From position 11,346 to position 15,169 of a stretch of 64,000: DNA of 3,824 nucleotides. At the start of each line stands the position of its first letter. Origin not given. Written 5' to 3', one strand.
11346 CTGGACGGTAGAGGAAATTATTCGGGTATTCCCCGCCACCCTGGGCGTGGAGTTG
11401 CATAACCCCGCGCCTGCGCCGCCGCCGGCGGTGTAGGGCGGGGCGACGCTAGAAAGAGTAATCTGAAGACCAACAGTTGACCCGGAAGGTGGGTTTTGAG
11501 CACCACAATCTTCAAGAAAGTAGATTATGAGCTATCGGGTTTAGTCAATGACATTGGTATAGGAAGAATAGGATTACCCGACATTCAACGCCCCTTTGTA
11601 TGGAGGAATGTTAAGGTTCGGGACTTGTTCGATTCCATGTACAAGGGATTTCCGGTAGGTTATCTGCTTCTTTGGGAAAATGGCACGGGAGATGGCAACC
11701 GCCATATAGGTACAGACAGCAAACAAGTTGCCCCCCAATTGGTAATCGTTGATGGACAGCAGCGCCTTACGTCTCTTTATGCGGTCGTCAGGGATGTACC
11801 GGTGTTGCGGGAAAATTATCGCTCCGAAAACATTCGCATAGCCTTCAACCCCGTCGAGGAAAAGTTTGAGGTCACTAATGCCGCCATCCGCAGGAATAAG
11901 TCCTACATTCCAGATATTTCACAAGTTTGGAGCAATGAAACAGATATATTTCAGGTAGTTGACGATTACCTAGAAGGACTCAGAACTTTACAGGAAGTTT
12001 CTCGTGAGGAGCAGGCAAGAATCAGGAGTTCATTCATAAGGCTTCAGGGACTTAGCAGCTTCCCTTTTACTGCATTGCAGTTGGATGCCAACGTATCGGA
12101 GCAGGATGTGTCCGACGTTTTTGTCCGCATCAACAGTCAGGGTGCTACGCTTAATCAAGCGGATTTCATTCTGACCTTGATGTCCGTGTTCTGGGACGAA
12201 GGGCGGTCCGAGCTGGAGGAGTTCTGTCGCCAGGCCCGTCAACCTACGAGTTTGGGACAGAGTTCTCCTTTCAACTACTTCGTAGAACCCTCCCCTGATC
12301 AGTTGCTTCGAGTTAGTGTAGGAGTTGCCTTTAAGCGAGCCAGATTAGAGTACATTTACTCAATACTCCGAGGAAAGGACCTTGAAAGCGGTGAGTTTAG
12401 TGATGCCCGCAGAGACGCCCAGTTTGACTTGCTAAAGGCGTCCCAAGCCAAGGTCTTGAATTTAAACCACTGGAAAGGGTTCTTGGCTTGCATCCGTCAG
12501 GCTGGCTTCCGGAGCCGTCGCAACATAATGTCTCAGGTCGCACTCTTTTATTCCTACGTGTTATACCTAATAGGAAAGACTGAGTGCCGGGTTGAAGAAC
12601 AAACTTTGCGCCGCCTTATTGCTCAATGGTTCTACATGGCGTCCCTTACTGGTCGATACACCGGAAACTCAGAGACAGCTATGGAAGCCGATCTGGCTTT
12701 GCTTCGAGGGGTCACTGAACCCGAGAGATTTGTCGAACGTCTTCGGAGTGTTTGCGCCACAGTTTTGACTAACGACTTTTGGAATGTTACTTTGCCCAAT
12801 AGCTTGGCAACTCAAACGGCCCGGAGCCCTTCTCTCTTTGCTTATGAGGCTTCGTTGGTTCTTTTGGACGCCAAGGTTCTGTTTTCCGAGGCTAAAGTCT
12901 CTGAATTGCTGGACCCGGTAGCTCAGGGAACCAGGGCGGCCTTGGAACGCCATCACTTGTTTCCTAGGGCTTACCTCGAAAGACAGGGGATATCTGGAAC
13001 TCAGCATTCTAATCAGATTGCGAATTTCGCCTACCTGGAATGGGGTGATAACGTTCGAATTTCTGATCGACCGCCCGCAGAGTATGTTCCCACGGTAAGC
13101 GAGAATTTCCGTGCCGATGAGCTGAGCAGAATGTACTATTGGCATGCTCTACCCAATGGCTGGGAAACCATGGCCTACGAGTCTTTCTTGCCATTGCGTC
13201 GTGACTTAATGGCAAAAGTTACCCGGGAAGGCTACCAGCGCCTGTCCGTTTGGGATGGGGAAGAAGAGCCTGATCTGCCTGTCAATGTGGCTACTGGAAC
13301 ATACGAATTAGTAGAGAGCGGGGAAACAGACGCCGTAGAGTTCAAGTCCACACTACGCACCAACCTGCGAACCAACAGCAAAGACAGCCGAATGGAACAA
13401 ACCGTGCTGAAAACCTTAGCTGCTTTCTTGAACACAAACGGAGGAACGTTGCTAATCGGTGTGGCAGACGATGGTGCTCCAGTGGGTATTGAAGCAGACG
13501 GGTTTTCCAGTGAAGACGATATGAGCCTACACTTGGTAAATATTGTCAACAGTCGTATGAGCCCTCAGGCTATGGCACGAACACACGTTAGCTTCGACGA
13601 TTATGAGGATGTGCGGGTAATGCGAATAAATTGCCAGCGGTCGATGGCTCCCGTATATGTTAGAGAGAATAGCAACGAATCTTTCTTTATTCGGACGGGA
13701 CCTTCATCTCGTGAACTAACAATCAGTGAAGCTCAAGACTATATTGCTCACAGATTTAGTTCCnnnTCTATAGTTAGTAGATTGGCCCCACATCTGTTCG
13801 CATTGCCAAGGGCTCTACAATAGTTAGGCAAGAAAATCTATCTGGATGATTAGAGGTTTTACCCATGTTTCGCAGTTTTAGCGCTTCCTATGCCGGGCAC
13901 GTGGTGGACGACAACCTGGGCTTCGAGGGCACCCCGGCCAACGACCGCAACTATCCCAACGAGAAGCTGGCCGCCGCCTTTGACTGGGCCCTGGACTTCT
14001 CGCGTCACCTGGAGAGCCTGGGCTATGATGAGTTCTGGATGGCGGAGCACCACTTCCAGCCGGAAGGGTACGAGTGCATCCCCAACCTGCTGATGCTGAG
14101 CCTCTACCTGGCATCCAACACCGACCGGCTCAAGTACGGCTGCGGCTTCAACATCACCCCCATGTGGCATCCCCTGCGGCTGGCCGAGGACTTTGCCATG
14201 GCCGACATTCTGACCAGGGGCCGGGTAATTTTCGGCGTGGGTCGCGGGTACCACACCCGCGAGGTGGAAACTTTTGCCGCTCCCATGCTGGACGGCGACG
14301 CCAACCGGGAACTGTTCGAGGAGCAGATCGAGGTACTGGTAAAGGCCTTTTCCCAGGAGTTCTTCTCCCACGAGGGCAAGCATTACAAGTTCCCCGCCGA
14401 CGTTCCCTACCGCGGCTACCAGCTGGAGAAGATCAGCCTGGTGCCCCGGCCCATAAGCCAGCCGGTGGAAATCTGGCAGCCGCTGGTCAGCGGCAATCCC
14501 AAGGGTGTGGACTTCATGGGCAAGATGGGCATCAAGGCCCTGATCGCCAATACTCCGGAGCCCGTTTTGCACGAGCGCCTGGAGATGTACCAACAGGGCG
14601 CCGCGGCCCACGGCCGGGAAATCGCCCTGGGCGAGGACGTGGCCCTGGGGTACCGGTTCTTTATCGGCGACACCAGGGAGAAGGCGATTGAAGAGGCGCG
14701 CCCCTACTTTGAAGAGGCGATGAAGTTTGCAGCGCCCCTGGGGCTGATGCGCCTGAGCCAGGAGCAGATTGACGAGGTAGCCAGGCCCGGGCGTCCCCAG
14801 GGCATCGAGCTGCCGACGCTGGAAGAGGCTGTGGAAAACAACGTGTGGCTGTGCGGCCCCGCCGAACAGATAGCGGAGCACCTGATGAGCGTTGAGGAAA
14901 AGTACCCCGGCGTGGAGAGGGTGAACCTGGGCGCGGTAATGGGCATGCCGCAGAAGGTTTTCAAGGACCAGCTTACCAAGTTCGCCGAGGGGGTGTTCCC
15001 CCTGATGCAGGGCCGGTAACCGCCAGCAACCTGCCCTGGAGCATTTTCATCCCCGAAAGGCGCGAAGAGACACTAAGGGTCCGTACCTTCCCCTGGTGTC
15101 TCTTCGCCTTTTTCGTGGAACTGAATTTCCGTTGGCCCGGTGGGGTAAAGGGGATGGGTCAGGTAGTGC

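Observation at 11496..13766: Solitary low-GC GmrSD-like nuclease fused to an AlbA_2/Schlafen-type domain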

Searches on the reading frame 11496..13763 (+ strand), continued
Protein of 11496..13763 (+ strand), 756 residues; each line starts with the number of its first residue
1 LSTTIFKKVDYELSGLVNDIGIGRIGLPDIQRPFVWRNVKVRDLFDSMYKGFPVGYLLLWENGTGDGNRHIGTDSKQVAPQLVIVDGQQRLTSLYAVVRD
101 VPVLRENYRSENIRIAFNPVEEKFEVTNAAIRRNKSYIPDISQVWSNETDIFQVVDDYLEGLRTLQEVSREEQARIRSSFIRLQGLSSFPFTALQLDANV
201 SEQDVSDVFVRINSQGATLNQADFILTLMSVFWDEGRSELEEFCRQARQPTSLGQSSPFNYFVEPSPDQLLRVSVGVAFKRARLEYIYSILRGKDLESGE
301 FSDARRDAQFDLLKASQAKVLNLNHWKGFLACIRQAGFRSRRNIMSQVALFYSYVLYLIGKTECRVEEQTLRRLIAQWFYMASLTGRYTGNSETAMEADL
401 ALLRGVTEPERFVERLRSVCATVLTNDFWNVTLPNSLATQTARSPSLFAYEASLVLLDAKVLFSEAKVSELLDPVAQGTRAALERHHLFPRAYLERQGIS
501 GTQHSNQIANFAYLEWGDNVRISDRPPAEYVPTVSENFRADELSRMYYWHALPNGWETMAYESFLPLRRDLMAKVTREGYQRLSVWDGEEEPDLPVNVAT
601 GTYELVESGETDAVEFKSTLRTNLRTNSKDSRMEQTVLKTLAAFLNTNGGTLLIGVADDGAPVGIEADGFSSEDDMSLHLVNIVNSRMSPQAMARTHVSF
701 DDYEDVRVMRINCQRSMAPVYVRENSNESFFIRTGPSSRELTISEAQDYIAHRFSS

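Call 87: search_protein_families(library=pfam, proteins=[L062:15788-19432:-, L046:15794-17692:+, L086:2-3544:+, L024:112-906:+, L015:3-1118:+, L016:677-1870:+, L029:6594-7745:-], max_evalue=0.001)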
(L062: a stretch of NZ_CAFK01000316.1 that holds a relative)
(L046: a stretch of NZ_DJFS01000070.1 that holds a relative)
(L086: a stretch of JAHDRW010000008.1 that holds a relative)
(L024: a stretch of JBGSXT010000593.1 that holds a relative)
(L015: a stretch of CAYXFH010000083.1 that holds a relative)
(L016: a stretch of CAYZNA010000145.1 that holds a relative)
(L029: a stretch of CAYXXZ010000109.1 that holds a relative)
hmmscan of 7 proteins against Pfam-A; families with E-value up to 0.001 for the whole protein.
L062:15788-19432:- (1215 aa): 8 families
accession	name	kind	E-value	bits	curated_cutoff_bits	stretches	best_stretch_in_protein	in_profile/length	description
PF08463.15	EcoEI_R_C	-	1.8e-38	132.7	24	1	1049-1211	1-163/163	EcoEI R protein C-terminal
PF04851.21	ResIII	-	4.7e-31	108.4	22.5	1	509-692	3-163/164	Type III restriction enzyme, res subunit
PF18766.7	SWI2_SNF2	-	1.4e-16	61.2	26.7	1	513-718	1-186/221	SWI2/SNF2 ATPase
PF00270.35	DEAD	-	6.9e-10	39.3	26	1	512-696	2-164/167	DEAD/DEAH box helicase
PF00271.37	Helicase_C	-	1.8e-07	31.8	23.5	1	786-897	6-109/110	Helicase conserved C-terminal domain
PF13643.11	DUF4145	-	1.7e-05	25.2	23.1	1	69-149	6-81/88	Domain of unknown function (DUF4145)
PF04313.20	HSDR_N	-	3.2e-05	24.3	25.1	0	371-448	125-185/198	Type I restriction enzyme R protein N terminus (HSDR_N)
PF13245.12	AAA_19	-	0.00083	20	25.1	0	530-646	11-99/134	AAA domain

L046:15794-17692:+ (633 aa): 1 family
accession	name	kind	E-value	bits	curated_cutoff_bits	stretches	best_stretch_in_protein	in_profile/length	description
PF01555.25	N6_N4_Mtase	-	3.2e-37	129.1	26.7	1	129-441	1-204/221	DNA methylase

L086:2-3544:+ (1181 aa): 2 families
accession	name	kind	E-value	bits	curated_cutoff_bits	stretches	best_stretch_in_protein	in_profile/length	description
PF07669.17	Eco57I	-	2.4e-23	83.5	25.3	3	231-271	2-47/171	Eco57I restriction-modification methylase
PF20473.4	MmeI_Mtase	-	4.9e-05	23.1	27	1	142-256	16-89/259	MmeI, DNA-methyltransferase domain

L024:112-906:+ (265 aa): 1 family
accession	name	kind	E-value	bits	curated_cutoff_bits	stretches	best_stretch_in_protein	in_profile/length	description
PF13391.12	HNH_2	-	1e-14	54.5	21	1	159-210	1-66/66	HNH endonuclease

L015:3-1118:+ (372 aa): 2 families
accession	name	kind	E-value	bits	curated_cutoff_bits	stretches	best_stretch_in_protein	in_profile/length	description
PF13749.12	HATPase_c_4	-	2.3e-24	85.6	26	1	188-265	1-81/89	Putative ATP-dependent DNA helicase recG C-terminal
PF21247.3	Fic-like_C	-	1.3e-15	57.4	27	1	306-356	14-64/64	Filamentation induced by cAMP protein Fic-like, C-terminal domain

L016:677-1870:+ (398 aa): 2 families
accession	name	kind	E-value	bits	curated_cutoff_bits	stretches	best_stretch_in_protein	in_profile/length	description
PF17761.7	DUF1016_N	-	2e-45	154.7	32.8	1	148-283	2-137/137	DUF1016 N-terminal domain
PF06250.17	YhcG_C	-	1e-20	74.6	32.5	1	312-374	3-65/157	YhcG PDDEXK nuclease domain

L029:6594-7745:- (384 aa): 4 families
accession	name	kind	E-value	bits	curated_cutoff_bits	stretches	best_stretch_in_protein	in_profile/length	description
PF00005.33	ABC_tran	-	2.4e-33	116.1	25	1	90-232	1-137/137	ABC transporter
PF13304.12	AAA_21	-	4.4e-12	47.1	27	1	204-261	238-298/304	AAA domain, putative AbiEii toxin, Type IV TA system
PF13476.12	AAA_23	-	0.00016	22.8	27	1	91-121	11-40/201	AAA domain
PF00004.35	AAA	-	0.00024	22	21.2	0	105-265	3-113/131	ATPase family associated with various cellular activities (AAA)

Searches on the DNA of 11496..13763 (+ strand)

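Call 66: search_dna_similar(query=L011:9001-11244:+, collection=ecoli_genomes, mode=distant, max_rows=10)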
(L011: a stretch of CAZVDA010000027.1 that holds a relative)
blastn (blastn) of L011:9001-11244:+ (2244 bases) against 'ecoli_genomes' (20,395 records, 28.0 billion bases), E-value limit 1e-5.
No match.

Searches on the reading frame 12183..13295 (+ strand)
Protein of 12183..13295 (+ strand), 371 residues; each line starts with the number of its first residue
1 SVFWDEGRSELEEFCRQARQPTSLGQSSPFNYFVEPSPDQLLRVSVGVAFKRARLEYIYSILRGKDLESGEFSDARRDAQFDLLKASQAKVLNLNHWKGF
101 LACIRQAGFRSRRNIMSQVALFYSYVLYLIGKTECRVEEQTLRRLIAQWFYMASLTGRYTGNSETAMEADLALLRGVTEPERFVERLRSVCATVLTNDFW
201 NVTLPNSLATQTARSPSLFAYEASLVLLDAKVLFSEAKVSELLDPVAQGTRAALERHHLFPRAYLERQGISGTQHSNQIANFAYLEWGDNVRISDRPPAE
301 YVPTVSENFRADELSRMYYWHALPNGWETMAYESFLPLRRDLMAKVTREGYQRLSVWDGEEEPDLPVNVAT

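Call 26: search_protein_families(library=pfam, proteins=[window:12183-13295:+], max_evalue=10)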
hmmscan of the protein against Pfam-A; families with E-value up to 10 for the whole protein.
window:12183-13295:+ (371 aa): 0 families

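Call 27: search_protein_families(library=padloc, proteins=[window:12183-13295:+], max_evalue=10)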
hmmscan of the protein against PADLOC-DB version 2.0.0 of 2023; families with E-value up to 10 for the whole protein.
window:12183-13295:+ (371 aa): 1 family
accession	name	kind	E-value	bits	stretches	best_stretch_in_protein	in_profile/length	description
PDLC04151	HEC-05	-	8.1e-06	22.8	1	105-346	354-588/600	-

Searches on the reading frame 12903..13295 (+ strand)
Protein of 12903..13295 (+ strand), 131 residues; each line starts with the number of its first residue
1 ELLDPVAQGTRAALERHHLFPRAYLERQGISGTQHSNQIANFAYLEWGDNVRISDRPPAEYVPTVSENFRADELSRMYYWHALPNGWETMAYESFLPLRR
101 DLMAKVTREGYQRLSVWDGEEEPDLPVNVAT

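Call 26: search_protein_families(library=pfam, proteins=[window:12903-13295:+], max_evalue=10)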
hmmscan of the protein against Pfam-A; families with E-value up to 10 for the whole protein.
window:12903-13295:+ (131 aa): 0 families

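Call 27: search_protein_families(library=padloc, proteins=[window:12903-13295:+], max_evalue=10)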
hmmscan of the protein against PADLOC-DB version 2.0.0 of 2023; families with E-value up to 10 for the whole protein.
window:12903-13295:+ (131 aa): 1 family
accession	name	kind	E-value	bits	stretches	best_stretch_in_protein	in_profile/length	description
PDLC04151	HEC-05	-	0.0013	15.5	1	30-106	514-588/600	-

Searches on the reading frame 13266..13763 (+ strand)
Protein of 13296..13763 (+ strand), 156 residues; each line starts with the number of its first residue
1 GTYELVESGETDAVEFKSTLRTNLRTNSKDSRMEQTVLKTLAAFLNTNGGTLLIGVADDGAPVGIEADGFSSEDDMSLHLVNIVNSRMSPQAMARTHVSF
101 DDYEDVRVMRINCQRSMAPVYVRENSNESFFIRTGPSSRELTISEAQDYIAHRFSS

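Call 27: search_protein_families(library=padloc, proteins=[window:13296-13763:+], max_evalue=10)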
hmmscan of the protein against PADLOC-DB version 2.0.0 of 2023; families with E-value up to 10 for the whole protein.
window:13296-13763:+ (156 aa): 1 family
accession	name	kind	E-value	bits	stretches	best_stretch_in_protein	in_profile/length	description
PDLC02394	pAgo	-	0.0013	14.5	1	27-111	47-130/1121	-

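Call 84: search_solved_structures(query=A6, max_evalue=1, show_alignments=5)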
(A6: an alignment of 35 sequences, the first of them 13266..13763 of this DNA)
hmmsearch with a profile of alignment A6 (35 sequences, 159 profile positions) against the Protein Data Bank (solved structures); distinct sequences matched with E-value up to 1: 16.
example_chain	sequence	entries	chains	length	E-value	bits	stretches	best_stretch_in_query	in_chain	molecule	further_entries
5yd0_A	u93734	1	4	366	5.8e-06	29.1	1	14-79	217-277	Schlafen 8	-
7fex_A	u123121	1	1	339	9e-06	28.5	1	6-87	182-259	SLFN11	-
9nyy_A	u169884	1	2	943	2.3e-05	27.2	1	9-91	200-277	Protein SLFN14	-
7lrc_A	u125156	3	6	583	2.3e-05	27.2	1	11-81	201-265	Schlafen family member 12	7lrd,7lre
7eg0_B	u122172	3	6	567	3.7e-05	26.5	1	11-81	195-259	Schlafen family member 12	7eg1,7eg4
9jr9_A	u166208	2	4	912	0.00017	24.4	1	15-91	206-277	Protein SLFN14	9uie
9jn9_A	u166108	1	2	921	0.00037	23.3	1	31-91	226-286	Protein SLFN14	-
7cux_A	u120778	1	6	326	0.0024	20.6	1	43-74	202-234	Schlafen family member 5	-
7q3z_B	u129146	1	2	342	0.0027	20.5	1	43-74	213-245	Schlafen family member 5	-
6rr9_A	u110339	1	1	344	0.0027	20.4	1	43-74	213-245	Schlafen family member 5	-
7zel_A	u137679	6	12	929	0.0036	20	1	10-73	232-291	Schlafen family member 11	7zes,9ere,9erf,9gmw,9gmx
9erd_A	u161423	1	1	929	0.0036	20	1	10-73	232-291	Schlafen family member 11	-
7zep_A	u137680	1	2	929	0.015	18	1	31-73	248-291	Schlafen family member 11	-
2kyy_A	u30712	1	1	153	0.023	17.4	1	35-142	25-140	Possible ATP-dependent DNA helicase RecG-related protein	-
7ppj_A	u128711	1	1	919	0.035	16.8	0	43-74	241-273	Schlafen family member 5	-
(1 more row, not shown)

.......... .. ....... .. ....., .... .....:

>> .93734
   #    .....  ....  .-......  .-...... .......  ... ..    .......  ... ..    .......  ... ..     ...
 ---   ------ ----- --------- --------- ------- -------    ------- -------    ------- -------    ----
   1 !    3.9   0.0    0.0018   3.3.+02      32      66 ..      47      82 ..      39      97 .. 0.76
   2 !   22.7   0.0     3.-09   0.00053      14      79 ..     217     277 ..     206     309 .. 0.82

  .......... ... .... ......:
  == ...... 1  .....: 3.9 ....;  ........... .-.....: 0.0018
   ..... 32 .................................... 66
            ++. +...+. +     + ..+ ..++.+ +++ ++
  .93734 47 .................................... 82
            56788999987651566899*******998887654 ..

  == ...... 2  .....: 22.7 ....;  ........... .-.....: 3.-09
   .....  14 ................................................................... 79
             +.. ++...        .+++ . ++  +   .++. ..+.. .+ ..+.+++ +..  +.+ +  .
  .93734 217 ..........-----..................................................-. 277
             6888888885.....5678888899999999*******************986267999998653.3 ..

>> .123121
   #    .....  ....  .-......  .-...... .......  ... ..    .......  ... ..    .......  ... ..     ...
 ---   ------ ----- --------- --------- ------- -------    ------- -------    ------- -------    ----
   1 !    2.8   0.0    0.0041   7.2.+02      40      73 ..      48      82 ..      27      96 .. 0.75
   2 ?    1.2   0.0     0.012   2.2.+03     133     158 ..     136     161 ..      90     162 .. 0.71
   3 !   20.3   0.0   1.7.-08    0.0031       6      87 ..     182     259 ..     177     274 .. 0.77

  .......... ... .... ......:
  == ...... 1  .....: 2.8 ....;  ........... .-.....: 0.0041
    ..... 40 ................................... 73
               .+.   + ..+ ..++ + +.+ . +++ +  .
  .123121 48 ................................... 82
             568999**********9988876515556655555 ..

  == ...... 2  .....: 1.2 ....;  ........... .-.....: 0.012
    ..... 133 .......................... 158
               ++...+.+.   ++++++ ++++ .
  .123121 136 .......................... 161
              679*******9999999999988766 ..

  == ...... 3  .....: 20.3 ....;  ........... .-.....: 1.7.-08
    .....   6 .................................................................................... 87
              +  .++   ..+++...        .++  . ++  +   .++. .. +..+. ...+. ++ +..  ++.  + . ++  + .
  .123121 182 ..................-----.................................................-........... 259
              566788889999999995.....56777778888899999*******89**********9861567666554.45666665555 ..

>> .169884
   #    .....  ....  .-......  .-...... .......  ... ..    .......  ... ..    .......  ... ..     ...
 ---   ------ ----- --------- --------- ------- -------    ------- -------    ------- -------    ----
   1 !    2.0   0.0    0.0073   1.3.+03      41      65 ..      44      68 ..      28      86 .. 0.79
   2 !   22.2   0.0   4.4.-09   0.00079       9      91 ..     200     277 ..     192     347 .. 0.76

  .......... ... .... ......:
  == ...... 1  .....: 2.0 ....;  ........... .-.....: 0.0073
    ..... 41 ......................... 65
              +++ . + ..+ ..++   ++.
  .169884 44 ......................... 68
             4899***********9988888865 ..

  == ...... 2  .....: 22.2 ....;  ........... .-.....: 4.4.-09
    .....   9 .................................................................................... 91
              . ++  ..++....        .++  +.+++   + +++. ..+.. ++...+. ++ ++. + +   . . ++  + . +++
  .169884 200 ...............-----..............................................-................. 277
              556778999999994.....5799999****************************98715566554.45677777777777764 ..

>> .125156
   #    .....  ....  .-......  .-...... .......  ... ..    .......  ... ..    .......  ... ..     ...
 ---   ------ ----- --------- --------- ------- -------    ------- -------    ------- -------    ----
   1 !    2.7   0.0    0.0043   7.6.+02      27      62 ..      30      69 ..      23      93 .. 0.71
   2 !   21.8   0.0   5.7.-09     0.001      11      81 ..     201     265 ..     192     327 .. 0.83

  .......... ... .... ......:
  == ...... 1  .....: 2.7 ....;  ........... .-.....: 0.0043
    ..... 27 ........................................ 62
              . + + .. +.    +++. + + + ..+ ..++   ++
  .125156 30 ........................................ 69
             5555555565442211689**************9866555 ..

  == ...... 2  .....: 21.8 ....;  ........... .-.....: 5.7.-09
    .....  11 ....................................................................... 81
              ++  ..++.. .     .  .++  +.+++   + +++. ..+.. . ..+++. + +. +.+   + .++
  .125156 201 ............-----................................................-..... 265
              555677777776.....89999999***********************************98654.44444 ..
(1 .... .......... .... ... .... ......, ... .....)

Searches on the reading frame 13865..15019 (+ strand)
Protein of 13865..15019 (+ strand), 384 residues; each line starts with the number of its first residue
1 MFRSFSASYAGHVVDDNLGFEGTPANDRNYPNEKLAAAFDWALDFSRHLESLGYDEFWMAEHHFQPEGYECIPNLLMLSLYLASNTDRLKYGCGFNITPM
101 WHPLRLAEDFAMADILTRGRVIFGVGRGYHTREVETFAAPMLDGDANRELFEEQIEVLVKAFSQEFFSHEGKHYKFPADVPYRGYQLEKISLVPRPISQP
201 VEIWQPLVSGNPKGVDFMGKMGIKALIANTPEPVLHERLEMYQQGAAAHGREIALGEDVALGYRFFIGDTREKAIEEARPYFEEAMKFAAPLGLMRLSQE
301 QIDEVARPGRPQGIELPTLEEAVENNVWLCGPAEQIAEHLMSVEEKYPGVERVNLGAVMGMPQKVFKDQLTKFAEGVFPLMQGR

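Call 16: search_protein_families(library=pfam, proteins=[window:13865-15019:+], max_evalue=0.01)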
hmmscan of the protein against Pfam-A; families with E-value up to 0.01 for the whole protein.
window:13865-15019:+ (384 aa): 1 family
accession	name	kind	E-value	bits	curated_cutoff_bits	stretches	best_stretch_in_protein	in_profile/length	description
PF00296.26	Bac_luciferase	-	3.6e-48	165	27.9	1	37-345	20-309/314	Luciferase-like monooxygenase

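Call 47: find_related_loci(query=window:13865-15016:+, collection=metagenome_contigs, flank=6000)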
Query window:13865-15016:+ (384 aa) in metagenome_contigs; peptide patterns used: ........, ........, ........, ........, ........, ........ (x = any residue, [..] = any of these).
600 stretches matched a pattern (row limit reached: there are more); 572 encode a relative of the query (tblastn E <= 1e-3); the best 80 are kept; 80 distinct loci.
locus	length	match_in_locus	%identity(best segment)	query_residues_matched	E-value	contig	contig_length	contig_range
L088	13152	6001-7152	97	1-384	0e+0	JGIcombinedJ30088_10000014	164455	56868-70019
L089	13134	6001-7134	79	2-379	0e+0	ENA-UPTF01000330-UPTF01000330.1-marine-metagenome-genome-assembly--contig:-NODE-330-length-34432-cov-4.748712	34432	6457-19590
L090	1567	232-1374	76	1-382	0e+0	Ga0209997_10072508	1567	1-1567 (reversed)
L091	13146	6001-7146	75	1-382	0e+0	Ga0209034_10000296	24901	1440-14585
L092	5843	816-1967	74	1-384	0e+0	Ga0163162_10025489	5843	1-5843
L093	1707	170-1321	74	1-384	0e+0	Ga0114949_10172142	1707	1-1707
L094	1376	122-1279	75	1-384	0e+0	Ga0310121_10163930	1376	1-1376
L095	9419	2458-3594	74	1-379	0e+0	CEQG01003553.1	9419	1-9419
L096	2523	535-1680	74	1-383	0e+0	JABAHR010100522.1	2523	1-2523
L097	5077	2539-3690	74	1-384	0e+0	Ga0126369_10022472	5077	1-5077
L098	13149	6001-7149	72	1-383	0e+0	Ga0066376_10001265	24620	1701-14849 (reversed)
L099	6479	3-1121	75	12-384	0e+0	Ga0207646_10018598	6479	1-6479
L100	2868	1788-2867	77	1-360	0e+0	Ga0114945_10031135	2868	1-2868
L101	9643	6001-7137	74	1-379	0e+0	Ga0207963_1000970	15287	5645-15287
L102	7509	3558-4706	69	1-383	0e+0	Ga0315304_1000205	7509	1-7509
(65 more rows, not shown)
